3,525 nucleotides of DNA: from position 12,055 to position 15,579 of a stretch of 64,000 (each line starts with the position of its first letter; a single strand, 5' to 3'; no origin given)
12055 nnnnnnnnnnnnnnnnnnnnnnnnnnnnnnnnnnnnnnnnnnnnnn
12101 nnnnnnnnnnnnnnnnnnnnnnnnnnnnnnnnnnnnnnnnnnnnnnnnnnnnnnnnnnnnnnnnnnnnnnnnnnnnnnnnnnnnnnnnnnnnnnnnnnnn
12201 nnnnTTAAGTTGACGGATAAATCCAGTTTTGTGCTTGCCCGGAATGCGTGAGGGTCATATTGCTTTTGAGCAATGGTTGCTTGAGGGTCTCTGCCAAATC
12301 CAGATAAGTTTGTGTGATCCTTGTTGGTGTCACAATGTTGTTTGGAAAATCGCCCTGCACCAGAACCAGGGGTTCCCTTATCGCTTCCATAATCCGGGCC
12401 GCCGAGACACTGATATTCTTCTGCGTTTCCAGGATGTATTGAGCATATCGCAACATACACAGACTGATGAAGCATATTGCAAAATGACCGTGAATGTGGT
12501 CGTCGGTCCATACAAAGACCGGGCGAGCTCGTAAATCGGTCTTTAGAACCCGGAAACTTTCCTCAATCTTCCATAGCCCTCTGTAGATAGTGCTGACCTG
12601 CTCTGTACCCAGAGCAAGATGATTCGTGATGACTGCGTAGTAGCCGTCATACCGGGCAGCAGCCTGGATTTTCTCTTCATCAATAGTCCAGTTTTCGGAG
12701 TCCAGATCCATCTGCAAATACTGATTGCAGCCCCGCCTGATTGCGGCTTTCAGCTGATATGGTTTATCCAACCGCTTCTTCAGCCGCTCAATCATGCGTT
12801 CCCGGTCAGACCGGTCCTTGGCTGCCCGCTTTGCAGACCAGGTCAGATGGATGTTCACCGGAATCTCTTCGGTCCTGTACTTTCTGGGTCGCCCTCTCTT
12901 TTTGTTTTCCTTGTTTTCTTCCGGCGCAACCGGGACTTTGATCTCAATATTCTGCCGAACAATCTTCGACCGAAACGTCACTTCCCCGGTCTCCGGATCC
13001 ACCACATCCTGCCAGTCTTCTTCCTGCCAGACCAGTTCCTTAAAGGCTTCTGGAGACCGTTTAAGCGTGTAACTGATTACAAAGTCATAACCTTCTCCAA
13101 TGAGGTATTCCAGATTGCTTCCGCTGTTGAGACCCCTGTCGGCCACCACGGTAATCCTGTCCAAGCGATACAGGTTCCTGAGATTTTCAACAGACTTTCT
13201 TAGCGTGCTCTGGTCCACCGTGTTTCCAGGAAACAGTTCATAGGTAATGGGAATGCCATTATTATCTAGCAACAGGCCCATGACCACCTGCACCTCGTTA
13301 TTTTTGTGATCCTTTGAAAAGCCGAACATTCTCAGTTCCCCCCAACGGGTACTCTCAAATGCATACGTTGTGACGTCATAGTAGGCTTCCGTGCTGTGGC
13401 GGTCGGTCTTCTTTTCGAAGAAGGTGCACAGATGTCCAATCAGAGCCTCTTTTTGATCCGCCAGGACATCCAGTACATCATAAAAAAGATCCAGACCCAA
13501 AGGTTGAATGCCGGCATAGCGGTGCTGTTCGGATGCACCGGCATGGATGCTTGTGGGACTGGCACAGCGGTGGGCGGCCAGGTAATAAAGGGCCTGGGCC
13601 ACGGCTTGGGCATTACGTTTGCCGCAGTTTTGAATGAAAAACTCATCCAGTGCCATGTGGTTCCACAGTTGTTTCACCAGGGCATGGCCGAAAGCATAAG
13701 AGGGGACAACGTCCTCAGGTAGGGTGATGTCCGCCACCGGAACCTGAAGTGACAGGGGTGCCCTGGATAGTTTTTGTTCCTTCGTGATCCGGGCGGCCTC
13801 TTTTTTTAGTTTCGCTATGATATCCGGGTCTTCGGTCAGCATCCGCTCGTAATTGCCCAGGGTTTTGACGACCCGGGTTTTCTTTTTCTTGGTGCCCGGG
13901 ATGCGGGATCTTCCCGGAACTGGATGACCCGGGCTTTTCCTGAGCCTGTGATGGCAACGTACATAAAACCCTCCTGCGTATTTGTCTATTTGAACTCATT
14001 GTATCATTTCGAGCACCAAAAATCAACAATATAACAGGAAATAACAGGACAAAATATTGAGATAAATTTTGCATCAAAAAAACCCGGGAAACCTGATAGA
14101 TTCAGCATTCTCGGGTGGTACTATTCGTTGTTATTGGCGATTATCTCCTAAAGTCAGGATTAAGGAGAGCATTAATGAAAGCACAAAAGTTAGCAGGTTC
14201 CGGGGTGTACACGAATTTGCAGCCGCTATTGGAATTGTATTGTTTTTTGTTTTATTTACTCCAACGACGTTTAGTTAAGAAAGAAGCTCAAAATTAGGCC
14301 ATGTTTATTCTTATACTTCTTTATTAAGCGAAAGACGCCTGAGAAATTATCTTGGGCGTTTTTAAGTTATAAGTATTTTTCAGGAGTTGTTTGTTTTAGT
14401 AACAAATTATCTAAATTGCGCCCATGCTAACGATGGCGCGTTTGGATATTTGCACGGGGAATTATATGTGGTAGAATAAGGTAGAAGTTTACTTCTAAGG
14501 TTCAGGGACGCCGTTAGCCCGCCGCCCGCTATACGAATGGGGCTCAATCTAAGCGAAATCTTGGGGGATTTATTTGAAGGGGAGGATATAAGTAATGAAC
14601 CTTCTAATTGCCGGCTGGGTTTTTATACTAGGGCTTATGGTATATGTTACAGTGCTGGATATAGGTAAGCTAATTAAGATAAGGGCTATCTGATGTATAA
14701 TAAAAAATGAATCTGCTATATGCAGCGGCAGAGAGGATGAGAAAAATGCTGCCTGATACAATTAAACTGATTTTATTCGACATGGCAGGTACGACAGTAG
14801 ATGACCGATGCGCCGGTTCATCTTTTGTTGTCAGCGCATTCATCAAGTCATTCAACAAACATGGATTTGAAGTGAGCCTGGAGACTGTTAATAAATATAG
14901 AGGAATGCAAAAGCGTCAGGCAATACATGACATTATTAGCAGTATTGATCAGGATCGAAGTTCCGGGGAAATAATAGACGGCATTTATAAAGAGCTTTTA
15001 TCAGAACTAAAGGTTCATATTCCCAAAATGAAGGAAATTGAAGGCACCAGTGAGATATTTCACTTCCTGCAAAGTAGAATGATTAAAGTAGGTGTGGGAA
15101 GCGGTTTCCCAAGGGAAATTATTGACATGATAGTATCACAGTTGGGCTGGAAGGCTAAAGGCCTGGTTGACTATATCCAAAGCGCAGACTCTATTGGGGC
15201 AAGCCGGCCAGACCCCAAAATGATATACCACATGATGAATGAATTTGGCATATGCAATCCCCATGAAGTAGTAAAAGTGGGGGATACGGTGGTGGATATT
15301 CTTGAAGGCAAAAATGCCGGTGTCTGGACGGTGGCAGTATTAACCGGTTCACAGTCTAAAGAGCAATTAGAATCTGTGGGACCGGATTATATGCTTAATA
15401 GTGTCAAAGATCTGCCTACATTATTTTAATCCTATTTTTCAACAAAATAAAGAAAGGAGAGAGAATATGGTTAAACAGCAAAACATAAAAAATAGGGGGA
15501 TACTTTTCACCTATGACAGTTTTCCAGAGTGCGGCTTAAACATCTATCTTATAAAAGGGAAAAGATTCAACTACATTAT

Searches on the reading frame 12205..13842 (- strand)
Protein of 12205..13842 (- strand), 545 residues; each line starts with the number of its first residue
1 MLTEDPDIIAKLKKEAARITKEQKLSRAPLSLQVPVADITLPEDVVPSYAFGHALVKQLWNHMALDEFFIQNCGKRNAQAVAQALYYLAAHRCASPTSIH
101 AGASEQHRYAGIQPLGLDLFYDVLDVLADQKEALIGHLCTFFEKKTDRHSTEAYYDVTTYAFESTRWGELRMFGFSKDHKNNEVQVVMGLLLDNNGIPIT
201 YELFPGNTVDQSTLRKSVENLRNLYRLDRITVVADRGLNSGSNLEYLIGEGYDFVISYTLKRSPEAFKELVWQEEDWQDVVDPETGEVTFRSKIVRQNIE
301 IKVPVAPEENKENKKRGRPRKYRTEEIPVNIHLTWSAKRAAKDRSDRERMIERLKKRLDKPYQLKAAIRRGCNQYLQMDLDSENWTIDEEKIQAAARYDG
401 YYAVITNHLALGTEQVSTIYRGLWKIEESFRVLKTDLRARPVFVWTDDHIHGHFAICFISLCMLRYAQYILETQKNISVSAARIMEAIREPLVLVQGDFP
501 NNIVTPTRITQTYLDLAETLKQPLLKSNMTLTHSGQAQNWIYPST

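Call 52: search_protein_families(library=pfam, proteins=[window:12205-13842:-])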
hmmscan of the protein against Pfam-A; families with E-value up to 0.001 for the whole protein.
window:12205-13842:- (545 aa): 1 family
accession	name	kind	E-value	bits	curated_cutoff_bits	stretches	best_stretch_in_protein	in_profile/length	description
PF01609.27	DDE_Tnp_1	-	5.3e-13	49.6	23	1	182-463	32-200/200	Transposase DDE domain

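Call 62: search_protein_families(library=ncbifam, proteins=[window:12205-13842:-], max_evalue=1e-10)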
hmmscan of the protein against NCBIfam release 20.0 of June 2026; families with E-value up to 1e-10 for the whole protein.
window:12205-13842:- (545 aa): 1 family
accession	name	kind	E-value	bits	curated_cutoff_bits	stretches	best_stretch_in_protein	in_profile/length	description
NF033559.2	transpos_IS1634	equivalog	2.7e-100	336.7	100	1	5-496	17-455/483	IS1634 family transposase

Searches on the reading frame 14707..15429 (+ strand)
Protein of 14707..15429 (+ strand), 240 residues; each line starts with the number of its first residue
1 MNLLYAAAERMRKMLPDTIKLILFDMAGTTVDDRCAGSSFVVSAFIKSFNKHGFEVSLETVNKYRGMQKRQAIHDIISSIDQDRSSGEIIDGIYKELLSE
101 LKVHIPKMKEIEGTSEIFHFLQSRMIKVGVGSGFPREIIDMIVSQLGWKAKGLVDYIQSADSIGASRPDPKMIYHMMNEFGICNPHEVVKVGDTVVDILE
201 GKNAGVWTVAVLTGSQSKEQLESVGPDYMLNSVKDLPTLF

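Call 52: search_protein_families(library=pfam, proteins=[window:14707-15429:+])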
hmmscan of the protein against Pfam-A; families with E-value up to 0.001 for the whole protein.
window:14707-15429:+ (240 aa): 3 families
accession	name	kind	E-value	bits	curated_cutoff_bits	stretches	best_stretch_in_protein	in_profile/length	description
PF13419.12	HAD_2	-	7.4e-23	82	23.8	1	22-211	1-178/178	Haloacid dehalogenase-like hydrolase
PF00702.32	Hydrolase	-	8.4e-16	59.4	26.4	1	19-205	1-191/191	haloacid dehalogenase-like hydrolase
PF13242.12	Hydrolase_like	-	2.1e-10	40.8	22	1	167-236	4-75/75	HAD-hyrolase-like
